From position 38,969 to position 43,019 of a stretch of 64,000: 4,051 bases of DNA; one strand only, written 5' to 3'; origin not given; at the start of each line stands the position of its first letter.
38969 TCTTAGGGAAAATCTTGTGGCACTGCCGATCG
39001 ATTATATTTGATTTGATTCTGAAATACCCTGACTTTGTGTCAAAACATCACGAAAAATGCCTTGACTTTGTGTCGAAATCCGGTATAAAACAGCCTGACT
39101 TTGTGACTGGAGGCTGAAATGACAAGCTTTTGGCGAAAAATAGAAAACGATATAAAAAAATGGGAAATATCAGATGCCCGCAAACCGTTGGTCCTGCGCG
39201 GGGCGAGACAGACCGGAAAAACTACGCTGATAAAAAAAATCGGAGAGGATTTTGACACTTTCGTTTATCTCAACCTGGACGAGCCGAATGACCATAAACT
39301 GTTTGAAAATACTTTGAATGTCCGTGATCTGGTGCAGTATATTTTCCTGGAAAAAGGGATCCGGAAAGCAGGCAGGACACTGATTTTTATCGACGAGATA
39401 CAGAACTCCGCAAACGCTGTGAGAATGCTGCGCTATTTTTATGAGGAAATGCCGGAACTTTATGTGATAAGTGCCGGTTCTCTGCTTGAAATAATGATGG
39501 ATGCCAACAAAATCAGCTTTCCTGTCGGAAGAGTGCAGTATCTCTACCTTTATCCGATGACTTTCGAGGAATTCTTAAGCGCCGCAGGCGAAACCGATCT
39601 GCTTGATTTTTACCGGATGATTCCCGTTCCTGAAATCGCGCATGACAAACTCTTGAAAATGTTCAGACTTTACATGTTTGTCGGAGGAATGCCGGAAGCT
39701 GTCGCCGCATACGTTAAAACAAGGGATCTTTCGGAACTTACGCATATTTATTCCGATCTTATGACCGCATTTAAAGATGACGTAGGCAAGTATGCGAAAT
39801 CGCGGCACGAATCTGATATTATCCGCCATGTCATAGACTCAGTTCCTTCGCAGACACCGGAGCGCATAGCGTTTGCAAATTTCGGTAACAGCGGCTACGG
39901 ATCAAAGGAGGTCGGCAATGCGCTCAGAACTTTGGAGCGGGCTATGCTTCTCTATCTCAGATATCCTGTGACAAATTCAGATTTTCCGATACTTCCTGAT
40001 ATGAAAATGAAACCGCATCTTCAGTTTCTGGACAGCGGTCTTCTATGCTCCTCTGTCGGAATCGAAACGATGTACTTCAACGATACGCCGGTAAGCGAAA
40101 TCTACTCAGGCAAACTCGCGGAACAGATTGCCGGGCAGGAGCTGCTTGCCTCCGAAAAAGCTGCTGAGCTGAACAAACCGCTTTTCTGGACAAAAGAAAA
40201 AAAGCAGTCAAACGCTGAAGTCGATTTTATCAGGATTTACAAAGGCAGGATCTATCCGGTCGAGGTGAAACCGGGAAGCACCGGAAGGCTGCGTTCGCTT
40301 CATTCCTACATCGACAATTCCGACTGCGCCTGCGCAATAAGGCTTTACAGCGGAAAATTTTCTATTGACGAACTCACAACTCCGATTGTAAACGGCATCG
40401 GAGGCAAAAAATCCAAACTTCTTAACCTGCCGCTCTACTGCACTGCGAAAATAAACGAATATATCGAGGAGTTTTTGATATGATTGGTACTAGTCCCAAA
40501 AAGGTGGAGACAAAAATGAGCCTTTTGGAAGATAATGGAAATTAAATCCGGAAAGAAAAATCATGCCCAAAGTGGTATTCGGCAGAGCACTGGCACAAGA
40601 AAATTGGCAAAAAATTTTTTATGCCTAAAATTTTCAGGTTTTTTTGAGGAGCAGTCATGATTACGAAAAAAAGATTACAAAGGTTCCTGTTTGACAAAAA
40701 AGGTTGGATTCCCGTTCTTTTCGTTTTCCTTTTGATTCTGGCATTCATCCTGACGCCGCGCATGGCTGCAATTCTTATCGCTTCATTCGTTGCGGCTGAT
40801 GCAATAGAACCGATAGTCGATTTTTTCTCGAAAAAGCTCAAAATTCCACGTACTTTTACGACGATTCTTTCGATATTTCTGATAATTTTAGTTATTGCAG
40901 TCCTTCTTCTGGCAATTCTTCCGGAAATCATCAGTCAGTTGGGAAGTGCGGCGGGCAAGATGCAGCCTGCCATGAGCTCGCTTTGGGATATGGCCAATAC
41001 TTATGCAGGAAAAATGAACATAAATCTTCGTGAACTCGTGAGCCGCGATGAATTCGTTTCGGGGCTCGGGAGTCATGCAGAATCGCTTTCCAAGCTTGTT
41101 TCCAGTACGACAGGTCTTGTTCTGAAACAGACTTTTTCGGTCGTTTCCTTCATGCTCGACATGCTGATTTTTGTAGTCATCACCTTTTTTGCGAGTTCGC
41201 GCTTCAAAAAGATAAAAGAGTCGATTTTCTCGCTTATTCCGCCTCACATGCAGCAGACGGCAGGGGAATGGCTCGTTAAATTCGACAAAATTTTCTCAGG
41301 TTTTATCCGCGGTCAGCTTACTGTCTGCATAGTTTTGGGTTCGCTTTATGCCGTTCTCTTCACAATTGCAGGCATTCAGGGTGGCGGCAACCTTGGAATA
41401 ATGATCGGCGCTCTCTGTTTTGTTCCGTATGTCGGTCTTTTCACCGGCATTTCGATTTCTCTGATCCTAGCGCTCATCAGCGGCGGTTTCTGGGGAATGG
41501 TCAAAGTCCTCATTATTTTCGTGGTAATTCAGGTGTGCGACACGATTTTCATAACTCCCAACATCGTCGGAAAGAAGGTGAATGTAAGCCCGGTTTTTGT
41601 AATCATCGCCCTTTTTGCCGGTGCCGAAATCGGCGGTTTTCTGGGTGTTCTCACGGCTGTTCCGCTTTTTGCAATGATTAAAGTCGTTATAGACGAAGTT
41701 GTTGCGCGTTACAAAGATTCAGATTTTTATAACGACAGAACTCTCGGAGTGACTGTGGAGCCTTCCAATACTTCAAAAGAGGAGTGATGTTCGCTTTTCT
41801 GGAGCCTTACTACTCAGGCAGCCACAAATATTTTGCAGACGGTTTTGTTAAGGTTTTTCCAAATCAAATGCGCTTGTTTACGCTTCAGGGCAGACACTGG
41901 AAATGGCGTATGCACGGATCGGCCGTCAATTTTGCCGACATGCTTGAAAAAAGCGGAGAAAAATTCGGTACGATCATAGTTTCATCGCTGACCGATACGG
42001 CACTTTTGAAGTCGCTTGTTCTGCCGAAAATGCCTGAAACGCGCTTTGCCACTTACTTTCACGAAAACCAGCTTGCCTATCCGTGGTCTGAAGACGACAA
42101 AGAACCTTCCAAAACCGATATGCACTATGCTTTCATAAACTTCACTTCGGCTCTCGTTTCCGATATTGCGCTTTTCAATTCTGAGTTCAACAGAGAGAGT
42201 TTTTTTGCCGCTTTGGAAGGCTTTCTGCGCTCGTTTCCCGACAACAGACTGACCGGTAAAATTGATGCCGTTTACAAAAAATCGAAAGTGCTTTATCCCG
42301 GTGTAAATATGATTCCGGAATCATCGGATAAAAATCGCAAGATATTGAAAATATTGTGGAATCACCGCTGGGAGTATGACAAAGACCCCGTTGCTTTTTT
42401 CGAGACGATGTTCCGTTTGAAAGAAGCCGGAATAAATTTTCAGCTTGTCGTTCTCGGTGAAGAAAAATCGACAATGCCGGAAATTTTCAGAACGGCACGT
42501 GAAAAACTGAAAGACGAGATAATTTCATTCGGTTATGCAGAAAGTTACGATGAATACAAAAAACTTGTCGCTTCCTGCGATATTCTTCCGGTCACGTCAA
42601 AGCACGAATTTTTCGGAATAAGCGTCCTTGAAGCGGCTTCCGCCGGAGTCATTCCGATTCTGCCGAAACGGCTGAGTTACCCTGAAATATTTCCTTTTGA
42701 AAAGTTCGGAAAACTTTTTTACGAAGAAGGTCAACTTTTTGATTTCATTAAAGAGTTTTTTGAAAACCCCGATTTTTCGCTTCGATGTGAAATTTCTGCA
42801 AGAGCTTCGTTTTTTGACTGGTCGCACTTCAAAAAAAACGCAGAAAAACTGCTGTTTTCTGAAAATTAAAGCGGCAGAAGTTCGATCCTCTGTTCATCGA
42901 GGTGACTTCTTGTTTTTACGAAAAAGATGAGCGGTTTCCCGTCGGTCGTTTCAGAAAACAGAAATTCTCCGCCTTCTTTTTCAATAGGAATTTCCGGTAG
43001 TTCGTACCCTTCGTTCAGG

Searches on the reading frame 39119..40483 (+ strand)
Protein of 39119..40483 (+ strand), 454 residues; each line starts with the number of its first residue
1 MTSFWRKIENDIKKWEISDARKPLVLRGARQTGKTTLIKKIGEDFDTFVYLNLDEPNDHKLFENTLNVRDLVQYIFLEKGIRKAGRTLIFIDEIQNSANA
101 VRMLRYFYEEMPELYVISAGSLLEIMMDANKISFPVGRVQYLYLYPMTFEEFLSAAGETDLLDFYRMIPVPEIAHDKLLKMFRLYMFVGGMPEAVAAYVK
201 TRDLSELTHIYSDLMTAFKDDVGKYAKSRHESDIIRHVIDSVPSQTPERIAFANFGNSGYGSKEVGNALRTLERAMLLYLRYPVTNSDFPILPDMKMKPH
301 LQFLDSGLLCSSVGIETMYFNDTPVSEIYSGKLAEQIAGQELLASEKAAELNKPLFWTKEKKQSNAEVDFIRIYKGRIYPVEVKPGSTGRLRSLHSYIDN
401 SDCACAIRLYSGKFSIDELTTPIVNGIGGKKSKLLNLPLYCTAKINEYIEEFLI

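Call 11: search_protein_families(library=pfam, proteins=[window:39119-40483:+], max_evalue=0.01)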
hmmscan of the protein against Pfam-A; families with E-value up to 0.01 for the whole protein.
window:39119-40483:+ (454 aa): 5 families
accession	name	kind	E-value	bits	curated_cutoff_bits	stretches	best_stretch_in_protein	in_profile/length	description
PF13173.12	AAA_14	-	2e-27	96.2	27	1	21-153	2-129/129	AAA domain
PF13635.12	DUF4143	-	2.7e-19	69.9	28.1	1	220-384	2-158/160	Domain of unknown function (DUF4143)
PF13401.12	AAA_22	-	0.00047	20.9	27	0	21-108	5-108/130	AAA domain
PF01637.24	ATPase_2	-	0.00075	19.8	33.2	0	10-78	9-79/225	ATPase domain predominantly from Archaea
PF00004.35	AAA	-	0.00099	20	21.2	1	25-101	2-73/131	ATPase family associated with various cellular activities (AAA)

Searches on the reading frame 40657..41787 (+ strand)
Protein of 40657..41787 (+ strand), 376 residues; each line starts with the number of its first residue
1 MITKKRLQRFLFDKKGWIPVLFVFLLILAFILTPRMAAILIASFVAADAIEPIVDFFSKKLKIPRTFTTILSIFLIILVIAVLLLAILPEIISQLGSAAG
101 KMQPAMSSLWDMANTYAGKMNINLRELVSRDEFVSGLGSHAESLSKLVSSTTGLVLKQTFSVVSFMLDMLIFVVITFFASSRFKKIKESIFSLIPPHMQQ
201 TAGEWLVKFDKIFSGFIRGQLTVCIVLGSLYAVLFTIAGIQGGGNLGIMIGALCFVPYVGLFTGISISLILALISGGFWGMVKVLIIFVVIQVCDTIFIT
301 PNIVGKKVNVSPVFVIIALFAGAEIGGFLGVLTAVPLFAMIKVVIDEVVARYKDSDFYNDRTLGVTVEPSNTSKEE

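Call 50: search_protein_families(library=pfam, proteins=[window:40657-41787:+], max_evalue=0.00001)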
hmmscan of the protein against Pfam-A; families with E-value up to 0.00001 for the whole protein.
window:40657-41787:+ (376 aa): 1 family
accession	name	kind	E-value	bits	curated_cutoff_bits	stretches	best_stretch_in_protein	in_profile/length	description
PF01594.21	AI-2E_transport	-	3.8e-48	164.8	34.3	1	18-348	4-326/327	AI-2E family transporter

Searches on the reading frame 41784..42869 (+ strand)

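Call 50: search_protein_families(library=pfam, proteins=[window:41784-42869:+], max_evalue=0.00001)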
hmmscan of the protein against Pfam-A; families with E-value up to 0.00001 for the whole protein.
window:41784-42869:+ (361 aa): 3 families
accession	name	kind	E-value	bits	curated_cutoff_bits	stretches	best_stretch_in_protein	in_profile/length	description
PF12038.13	QTMAN_N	-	1.8e-52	178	25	1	4-174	3-168/168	tRNA-queuosine alpha-mannosyltransferase N-terminal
PF00534.26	Glycos_transf_1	-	8.2e-15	55.2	26.4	1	179-339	7-169/172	Glycosyl transferases group 1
PF13692.12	Glyco_trans_1_4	-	6.9e-08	33.3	27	1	200-293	15-105/142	Glycosyl transferases group 1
